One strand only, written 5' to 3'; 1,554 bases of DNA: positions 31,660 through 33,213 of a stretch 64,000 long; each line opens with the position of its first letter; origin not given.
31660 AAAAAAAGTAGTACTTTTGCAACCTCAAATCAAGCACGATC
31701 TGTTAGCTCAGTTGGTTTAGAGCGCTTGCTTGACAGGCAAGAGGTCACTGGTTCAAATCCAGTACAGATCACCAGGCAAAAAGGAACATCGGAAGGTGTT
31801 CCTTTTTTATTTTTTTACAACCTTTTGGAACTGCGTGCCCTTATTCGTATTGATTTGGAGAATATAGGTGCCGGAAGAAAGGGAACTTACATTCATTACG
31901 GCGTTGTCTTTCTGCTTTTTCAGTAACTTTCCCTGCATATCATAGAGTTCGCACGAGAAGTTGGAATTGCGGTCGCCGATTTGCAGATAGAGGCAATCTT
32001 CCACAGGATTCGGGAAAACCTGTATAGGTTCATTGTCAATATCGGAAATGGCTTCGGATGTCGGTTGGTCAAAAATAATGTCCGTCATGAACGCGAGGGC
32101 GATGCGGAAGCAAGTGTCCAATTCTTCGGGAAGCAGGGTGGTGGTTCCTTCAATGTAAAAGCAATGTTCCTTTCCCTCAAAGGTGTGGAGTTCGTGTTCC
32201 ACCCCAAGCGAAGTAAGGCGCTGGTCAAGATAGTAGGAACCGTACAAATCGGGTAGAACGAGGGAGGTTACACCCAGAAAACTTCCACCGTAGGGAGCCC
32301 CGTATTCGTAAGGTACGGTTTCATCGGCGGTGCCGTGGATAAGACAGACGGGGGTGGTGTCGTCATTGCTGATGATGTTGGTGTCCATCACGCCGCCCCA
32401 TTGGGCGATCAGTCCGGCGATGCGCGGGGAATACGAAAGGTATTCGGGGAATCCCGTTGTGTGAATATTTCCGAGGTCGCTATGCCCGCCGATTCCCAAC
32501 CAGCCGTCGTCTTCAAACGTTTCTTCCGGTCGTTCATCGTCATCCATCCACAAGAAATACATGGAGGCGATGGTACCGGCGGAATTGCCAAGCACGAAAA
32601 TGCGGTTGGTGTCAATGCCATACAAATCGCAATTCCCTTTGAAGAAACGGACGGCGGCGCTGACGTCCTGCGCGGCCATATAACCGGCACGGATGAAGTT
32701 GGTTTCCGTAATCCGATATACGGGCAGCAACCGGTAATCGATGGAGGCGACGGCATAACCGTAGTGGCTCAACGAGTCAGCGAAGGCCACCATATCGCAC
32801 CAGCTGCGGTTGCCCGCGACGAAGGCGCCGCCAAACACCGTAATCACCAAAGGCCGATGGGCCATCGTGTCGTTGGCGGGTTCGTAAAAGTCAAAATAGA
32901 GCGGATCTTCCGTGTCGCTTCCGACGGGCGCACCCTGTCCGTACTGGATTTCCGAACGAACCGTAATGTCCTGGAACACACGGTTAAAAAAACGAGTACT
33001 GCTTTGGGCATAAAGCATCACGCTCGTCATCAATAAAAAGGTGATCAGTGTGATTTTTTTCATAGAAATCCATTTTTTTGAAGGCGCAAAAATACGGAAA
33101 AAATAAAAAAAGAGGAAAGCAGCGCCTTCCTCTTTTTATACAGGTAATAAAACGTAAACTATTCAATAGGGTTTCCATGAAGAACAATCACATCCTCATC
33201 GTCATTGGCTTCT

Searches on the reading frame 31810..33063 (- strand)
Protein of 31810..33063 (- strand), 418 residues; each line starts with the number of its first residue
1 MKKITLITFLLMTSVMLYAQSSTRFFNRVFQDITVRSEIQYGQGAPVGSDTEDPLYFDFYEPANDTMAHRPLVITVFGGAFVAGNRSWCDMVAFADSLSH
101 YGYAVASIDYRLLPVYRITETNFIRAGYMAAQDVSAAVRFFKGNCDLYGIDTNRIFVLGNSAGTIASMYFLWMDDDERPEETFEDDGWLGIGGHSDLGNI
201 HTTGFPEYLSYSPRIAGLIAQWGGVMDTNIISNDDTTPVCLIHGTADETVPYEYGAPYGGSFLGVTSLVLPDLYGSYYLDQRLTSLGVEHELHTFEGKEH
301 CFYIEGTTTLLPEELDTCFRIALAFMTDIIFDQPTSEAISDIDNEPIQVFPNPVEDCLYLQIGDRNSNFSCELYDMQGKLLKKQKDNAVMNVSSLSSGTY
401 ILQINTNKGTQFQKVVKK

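Call 34: search_protein_families(library=pfam, proteins=[window:31810-33063:-], max_evalue=0.001)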
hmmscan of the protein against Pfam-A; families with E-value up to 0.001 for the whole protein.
window:31810-33063:- (418 aa): 5 families
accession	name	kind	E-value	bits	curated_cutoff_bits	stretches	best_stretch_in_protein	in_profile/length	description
PF20434.5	BD-FAE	-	3e-21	76.4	26.8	1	58-169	2-106/215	BD-FAE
PF18962.6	Por_Secre_tail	-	2.2e-13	50.7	27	1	349-416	1-74/75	Secretion system C-terminal sorting domain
PF00135.34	COesterase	-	2.7e-12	46.9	27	1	44-167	80-197/515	Carboxylesterase family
PF07859.19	Abhydrolase_3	-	3.8e-10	40.3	25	1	74-177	2-96/210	alpha/beta hydrolase fold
PF00326.27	Peptidase_S9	-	0.00027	21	22.6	0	235-254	143-162/213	Prolyl oligopeptidase family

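Call 35: search_protein_families(library=ncbifam, proteins=[window:31810-33063:-], max_evalue=0.001)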
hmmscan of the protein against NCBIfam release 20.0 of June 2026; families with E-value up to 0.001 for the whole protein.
window:31810-33063:- (418 aa): 10 families
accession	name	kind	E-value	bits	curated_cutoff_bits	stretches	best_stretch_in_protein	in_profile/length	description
TIGR04183.1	Por_Secre_tail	domain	3.1e-15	55.9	23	1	349-418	1-72/72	T9SS type A sorting domain-containing protein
NF038113.1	T9SSA_dep_M36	equivalog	1.1e-09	37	885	1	335-417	781-868/869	T9SS-dependent M36 family metallopeptidase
NF058653.1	LipP1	equivalog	1.3e-09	37.4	350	1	55-172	58-164/300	LipP1 family hormone-sensitive lipase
NF007547.0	PRK10162.1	equivalog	2.1e-07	30.2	389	1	59-177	76-182/321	acetyl esterase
NF052644.1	T9SS_DNase_Rie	equivalog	6.9e-07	28.9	260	1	325-418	161-251/251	T9SS-dependent surface endonuclease, AS87_RS02955 family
NF050058.1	e_dPHAscl_type1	hypoth_equivalog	1.9e-06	27.6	150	0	141-168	92-119/276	extracellular catalytic domain type 1 short-chain-length polyhydroxyalkanoate depolymerase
NF033149.0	CHL_hydrolase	equivalog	9.6e-06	24.7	500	1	68-164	73-159/310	chloramphenicol hydrolase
NF050177.1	TapA_OM_Porphy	equivalog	3.1e-05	22.9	500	1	343-415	467-541/544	TapA/TapC family T9SS-dependent outer membrane protein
NF058649.1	GTSAG_HSLs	subfamily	5.6e-05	22.7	380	0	65-165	86-169/312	GTSAG motif subfamily hormone-sensitive lipase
NF058650.1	GCSAG_HSLs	subfamily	9.1e-05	22.1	410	0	280-307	267-294/314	GCSAG motif subfamily hormone-sensitive lipase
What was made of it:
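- The esterase at 31807-33063 has Por_Secre_tail at 55.9 bits, so the organism uses T9SS (calls 34, 35).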
